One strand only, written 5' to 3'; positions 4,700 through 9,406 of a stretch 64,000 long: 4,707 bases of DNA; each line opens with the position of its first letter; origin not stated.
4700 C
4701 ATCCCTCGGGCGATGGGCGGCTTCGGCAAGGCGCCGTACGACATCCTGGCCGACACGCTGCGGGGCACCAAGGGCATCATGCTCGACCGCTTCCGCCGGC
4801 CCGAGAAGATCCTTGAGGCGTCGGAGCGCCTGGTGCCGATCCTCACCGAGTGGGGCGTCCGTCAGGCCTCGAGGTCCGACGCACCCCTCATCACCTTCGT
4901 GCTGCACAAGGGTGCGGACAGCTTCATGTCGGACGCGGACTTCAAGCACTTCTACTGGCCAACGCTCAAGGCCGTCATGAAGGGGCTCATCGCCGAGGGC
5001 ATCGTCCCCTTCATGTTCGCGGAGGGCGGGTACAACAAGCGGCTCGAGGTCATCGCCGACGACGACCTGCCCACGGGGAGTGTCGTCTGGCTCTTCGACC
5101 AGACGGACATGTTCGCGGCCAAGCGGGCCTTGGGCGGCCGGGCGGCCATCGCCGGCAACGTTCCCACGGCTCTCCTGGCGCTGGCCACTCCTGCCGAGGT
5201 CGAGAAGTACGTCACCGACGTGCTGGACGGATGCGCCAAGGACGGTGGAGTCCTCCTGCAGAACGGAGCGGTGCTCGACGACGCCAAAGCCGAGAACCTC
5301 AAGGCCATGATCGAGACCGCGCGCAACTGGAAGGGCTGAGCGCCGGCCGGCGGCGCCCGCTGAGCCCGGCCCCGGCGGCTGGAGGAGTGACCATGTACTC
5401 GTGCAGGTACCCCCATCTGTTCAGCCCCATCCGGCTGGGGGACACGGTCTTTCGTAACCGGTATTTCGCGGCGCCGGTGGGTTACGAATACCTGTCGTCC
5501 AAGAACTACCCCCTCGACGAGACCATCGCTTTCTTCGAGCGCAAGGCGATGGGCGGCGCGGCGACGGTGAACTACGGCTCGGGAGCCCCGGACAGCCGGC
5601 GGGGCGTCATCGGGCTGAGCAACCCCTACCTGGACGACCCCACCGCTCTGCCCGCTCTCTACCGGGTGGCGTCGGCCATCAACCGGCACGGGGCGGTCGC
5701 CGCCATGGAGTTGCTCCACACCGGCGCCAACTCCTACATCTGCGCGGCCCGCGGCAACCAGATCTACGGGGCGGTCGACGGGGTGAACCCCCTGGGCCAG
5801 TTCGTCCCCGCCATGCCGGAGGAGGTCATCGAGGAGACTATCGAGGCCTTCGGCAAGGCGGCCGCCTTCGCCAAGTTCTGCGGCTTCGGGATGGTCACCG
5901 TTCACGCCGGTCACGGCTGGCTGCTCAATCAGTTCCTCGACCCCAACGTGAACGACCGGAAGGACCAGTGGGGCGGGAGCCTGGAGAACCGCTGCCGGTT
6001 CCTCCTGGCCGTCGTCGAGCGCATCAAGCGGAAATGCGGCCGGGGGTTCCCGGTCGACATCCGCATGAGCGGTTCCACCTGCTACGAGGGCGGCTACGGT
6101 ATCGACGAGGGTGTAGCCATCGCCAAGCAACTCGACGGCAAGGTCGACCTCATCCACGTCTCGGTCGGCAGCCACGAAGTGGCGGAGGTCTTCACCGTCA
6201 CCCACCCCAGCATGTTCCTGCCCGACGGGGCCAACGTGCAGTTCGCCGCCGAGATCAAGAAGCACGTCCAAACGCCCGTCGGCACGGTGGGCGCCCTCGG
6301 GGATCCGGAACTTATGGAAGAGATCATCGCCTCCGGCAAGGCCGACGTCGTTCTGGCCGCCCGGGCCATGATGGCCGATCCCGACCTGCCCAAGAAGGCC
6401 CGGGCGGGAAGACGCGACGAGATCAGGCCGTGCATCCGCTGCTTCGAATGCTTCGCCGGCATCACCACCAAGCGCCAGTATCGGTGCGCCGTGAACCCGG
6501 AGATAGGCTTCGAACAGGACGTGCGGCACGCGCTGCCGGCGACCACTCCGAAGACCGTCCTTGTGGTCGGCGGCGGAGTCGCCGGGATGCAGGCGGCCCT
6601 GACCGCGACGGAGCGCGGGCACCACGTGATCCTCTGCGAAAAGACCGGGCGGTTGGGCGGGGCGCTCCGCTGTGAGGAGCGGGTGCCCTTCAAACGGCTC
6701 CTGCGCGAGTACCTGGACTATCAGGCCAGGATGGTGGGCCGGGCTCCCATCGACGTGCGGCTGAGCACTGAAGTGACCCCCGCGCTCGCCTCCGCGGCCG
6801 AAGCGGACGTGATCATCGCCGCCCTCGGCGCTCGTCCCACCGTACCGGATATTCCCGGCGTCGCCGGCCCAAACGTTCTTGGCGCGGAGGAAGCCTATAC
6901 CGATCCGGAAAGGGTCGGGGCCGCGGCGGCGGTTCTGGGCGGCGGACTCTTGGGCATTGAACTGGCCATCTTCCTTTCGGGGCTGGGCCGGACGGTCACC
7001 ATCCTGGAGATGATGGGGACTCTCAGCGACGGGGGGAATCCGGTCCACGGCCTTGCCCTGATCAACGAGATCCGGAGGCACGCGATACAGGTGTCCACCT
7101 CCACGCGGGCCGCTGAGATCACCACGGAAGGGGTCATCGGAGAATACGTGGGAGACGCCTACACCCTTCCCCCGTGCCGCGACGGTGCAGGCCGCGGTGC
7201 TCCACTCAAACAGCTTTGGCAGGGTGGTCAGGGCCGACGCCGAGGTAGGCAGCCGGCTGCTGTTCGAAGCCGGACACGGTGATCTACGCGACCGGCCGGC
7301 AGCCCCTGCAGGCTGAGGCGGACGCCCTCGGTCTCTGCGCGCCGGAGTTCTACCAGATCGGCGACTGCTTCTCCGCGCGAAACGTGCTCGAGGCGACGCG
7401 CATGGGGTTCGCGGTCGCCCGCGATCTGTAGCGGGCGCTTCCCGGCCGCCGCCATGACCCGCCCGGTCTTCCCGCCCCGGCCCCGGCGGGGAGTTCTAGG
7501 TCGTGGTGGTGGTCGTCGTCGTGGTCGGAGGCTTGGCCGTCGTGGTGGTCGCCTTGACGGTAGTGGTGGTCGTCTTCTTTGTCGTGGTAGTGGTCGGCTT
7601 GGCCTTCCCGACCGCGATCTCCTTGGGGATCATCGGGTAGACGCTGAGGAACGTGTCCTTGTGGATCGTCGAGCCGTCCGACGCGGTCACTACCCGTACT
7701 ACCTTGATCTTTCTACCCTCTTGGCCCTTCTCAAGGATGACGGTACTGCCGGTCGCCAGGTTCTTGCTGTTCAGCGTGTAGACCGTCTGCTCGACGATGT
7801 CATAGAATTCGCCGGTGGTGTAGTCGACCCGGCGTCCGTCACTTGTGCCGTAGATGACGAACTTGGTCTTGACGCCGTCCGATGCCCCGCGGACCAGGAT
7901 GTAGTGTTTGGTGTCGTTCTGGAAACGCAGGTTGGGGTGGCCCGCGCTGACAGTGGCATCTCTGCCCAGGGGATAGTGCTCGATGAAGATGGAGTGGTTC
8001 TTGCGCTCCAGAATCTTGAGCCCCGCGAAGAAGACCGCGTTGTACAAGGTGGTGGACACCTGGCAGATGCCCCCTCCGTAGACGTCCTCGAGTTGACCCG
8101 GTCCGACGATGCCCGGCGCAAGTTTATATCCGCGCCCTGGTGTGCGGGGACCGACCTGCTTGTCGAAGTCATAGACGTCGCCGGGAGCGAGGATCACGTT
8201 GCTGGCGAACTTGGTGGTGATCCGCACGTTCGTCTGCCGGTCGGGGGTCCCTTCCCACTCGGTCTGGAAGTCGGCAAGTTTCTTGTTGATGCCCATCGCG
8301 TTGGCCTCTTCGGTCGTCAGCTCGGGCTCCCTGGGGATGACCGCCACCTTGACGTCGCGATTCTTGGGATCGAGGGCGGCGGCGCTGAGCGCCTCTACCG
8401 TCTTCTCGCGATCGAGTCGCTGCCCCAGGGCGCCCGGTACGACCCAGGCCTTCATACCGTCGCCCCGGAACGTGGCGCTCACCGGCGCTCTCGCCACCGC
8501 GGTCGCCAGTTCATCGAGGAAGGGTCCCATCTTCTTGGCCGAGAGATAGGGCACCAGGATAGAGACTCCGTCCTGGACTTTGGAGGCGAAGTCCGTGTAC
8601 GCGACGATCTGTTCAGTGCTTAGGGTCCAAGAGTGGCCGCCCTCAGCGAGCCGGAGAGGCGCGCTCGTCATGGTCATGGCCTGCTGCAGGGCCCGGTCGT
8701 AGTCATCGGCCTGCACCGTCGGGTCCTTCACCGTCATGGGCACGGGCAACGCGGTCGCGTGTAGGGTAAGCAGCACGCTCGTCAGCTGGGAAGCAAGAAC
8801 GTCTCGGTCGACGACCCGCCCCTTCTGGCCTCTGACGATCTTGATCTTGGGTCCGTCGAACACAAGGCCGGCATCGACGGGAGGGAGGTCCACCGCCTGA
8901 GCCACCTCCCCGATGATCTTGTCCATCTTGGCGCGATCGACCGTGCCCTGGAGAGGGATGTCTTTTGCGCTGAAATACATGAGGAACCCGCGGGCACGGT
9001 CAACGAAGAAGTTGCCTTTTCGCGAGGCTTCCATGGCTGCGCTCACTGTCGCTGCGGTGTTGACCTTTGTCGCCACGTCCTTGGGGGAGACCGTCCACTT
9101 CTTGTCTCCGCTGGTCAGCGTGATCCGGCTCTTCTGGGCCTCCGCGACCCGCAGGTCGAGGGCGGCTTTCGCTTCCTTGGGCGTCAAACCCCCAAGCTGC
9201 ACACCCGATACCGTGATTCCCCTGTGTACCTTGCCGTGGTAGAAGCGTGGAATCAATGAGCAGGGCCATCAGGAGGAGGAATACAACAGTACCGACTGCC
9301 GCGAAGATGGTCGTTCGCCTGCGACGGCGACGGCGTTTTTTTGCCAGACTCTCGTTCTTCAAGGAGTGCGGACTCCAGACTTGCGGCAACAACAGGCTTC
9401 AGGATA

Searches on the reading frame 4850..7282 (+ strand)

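Call 54: search_protein_families(library=pfam, proteins=[window:4850-7282:+], max_evalue=0.0001)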
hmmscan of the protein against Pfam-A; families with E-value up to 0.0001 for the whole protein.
window:4850-7282:+ (810 aa): 8 families
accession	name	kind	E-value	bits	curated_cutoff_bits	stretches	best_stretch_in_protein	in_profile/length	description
PF00724.26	Oxidored_FMN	-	2.9e-55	188.4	27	1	190-524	2-342/342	NADH:flavin oxidoreductase / NADH oxidase family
PF07992.20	Pyr_redox_2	-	6e-19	69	26.1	1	569-762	2-214/291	Pyridine nucleotide-disulphide oxidoreductase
PF00070.33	Pyr_redox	-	4.2e-12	46.9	22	1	693-761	2-70/82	Pyridine nucleotide-disulphide oxidoreductase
PF12831.13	FAD_oxidored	-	3e-09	37.1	27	1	570-606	2-38/416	FAD dependent oxidoreductase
PF13450.12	NAD_binding_8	-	4.6e-09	36.9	21.9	1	572-615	1-41/68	NAD(P)-binding Rossmann-like domain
PF00890.30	FAD_binding_2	-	2e-07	31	20.4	1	570-607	2-39/414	FAD binding domain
PF01262.27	AlaDh_PNT_C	-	1.2e-06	28.5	23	0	563-598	24-59/214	Alanine dehydrogenase/PNT, C-terminal domain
PF01266.30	DAO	-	6.1e-06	26.4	27.9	0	570-605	2-38/353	FAD dependent oxidoreductase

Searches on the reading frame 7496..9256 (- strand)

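Call 54: search_protein_families(library=pfam, proteins=[window:7496-9256:-], max_evalue=0.0001)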
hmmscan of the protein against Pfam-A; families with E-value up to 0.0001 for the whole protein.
window:7496-9256:- (586 aa): 2 families
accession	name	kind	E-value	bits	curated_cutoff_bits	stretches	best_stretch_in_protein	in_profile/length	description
PF04294.18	VanW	-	1.9e-39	134.6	27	1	340-467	2-128/130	VanW like protein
PF12229.13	PG_binding_4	-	8.4e-26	90.9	22.1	2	54-163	1-109/117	Putative peptidoglycan binding domain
